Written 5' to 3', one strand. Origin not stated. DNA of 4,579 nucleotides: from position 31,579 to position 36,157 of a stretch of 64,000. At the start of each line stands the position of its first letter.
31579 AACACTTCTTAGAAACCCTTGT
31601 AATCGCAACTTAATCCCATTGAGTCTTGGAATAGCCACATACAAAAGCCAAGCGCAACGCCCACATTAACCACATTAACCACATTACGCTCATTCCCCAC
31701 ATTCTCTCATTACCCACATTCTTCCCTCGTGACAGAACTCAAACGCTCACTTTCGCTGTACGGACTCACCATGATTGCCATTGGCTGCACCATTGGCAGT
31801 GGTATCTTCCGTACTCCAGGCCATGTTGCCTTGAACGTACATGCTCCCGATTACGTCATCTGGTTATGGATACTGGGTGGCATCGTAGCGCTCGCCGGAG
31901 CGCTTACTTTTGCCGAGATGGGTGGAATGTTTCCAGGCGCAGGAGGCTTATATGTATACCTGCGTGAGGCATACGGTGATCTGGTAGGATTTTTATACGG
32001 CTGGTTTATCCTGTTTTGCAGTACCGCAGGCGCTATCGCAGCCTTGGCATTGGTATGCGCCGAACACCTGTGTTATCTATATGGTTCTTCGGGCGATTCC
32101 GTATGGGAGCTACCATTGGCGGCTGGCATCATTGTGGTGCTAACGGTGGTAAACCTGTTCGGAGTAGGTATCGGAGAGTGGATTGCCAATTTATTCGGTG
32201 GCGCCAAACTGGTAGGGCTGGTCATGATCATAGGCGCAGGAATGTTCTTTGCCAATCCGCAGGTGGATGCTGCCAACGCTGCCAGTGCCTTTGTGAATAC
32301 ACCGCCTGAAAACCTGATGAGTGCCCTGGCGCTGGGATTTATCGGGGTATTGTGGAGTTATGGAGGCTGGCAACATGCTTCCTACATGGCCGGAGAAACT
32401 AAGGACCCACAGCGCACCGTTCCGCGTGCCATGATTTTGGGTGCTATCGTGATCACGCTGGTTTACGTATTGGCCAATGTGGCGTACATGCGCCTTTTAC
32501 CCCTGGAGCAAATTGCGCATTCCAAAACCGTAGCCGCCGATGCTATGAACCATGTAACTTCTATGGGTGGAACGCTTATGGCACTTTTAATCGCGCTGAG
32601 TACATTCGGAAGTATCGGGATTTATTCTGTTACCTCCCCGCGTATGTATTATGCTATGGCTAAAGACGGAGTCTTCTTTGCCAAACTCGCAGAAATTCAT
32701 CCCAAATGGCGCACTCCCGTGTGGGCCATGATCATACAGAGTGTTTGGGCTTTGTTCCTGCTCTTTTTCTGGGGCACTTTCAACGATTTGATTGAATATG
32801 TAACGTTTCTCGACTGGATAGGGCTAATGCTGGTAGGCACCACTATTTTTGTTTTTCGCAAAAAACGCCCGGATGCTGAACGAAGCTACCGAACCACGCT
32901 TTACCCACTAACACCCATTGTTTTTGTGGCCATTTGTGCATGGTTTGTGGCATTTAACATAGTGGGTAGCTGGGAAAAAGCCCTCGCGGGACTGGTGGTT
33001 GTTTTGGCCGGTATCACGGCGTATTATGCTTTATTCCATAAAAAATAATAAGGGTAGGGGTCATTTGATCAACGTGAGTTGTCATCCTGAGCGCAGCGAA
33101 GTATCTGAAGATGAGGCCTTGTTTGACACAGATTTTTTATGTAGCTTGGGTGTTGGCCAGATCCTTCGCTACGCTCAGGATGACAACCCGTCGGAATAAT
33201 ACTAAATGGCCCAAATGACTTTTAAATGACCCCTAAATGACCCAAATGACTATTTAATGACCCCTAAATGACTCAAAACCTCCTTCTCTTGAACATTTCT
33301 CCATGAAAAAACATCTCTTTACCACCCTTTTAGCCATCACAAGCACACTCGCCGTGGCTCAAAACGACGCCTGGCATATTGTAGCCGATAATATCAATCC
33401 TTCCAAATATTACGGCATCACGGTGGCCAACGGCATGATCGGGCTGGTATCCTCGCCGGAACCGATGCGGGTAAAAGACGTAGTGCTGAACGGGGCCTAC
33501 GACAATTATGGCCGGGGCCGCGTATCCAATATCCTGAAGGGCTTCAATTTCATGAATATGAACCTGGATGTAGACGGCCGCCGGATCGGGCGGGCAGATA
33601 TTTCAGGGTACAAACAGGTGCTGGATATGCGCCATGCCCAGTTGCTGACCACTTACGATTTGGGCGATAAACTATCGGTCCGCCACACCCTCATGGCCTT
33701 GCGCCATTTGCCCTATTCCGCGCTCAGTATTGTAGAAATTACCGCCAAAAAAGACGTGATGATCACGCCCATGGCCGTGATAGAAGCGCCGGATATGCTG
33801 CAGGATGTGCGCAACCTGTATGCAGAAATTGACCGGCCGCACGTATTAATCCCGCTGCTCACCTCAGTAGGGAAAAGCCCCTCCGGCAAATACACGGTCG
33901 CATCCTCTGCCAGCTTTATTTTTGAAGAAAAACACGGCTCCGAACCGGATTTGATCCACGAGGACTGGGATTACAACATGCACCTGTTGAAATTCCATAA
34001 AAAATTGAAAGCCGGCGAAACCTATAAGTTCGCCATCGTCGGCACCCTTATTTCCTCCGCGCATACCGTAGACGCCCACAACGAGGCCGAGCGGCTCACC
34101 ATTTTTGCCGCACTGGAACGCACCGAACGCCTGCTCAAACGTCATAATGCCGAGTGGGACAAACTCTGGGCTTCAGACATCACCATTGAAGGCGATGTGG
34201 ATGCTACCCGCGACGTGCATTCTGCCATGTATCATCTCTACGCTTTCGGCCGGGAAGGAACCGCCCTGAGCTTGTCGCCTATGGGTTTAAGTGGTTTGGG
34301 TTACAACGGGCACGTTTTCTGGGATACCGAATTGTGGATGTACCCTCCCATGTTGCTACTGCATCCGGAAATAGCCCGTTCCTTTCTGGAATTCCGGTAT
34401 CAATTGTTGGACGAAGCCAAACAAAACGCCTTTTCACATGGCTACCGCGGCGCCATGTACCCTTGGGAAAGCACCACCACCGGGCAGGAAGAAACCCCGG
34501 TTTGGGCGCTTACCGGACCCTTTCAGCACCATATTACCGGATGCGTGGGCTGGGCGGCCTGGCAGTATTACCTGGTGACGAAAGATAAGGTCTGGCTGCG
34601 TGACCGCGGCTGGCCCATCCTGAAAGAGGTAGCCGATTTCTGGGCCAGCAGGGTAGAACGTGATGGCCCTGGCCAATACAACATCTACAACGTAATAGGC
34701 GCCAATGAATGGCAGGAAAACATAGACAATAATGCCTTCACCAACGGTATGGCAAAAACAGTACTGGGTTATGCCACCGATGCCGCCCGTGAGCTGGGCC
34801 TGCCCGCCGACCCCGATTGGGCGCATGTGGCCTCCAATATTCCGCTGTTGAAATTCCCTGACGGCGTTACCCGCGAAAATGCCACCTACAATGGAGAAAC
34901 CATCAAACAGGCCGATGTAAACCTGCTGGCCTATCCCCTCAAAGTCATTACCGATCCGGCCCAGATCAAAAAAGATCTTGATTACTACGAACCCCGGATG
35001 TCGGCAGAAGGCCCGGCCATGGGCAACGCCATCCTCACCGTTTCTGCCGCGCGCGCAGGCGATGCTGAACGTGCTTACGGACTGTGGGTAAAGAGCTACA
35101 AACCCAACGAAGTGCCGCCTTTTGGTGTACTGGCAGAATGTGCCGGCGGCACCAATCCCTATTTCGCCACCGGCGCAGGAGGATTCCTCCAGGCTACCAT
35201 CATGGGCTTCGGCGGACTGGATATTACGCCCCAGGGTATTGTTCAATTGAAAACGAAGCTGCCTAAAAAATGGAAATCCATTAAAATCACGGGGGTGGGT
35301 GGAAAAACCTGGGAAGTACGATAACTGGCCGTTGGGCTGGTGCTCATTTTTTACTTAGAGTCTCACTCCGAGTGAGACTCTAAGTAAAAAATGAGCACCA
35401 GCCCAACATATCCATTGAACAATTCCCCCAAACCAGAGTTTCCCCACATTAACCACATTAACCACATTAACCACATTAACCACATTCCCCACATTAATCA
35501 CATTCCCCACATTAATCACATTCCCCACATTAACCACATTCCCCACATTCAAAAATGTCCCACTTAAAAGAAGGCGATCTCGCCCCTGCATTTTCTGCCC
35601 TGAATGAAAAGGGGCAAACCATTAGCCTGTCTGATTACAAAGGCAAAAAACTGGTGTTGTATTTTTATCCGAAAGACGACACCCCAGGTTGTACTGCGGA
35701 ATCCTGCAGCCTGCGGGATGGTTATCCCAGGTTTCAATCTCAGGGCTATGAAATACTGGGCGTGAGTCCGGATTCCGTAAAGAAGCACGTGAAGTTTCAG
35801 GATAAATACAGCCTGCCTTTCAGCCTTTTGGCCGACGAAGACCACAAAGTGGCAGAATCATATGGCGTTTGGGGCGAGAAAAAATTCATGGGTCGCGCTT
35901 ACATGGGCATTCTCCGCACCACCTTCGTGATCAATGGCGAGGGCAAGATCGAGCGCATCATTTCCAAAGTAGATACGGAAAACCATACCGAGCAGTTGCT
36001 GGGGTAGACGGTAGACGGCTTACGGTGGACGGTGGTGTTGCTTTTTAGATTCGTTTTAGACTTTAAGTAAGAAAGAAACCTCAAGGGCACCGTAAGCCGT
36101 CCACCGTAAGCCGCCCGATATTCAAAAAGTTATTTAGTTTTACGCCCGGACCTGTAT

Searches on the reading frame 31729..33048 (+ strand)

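Call 76: search_protein_families(library=pfam, proteins=[window:31729-33048:+], max_evalue=0.00001)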
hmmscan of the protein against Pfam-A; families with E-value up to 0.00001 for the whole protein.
window:31729-33048:+ (439 aa): 2 families
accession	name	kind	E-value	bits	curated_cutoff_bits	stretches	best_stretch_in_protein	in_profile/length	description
PF13520.12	AA_permease_2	-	8.6e-59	200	27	1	8-411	1-406/427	Amino acid permease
PF00324.27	AA_permease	-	3.1e-37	128.8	24.6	1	12-408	1-418/470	Amino acid permease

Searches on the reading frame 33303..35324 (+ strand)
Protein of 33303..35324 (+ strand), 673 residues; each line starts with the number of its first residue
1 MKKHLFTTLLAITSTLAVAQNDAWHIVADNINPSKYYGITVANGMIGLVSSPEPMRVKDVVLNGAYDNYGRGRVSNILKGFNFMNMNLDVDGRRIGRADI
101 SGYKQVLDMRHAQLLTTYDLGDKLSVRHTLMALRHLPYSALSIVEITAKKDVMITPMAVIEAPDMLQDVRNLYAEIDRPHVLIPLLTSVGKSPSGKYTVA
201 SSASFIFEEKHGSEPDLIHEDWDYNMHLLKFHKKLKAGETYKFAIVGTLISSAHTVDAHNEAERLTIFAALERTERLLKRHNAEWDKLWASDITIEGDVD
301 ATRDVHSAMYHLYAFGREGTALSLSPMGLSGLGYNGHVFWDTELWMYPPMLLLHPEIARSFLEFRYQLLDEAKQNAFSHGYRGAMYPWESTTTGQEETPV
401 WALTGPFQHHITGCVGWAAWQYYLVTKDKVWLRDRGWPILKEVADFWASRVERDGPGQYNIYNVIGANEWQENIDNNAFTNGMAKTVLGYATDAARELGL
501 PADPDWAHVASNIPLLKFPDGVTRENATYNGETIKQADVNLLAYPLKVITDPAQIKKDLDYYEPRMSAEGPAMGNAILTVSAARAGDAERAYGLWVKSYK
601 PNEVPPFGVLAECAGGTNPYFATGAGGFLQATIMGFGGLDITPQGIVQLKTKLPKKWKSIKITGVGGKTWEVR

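Call 76: search_protein_families(library=pfam, proteins=[window:33303-35324:+], max_evalue=0.00001)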
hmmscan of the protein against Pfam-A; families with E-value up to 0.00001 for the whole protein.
window:33303-35324:+ (673 aa): 3 families
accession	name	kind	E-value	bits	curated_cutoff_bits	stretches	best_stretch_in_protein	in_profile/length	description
PF03632.21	Glyco_hydro_65m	-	1.5e-65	222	27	2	308-500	3-207/371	Glycosyl hydrolase family 65 central catalytic domain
PF03636.21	Glyco_hydro_65N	-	1.2e-07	32.1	26.6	1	40-244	18-224/233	Glycosyl hydrolase family 65, N-terminal domain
PF22124.2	Glyco_hydro_95_cat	-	7.1e-06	25.6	27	0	363-459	119-215/408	Glycosyl hydrolase family 95 catalytic domain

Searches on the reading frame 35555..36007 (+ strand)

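Call 76: search_protein_families(library=pfam, proteins=[window:35555-36007:+], max_evalue=0.00001)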
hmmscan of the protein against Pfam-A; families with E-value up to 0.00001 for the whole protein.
window:35555-36007:+ (150 aa): 2 families
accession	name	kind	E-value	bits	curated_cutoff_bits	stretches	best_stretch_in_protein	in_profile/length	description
PF00578.27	AhpC-TSA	-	2.7e-44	150.5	26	1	7-134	2-123/124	AhpC/TSA family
PF08534.16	Redoxin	-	2.6e-24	86.1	26.6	1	5-144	1-143/148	Redoxin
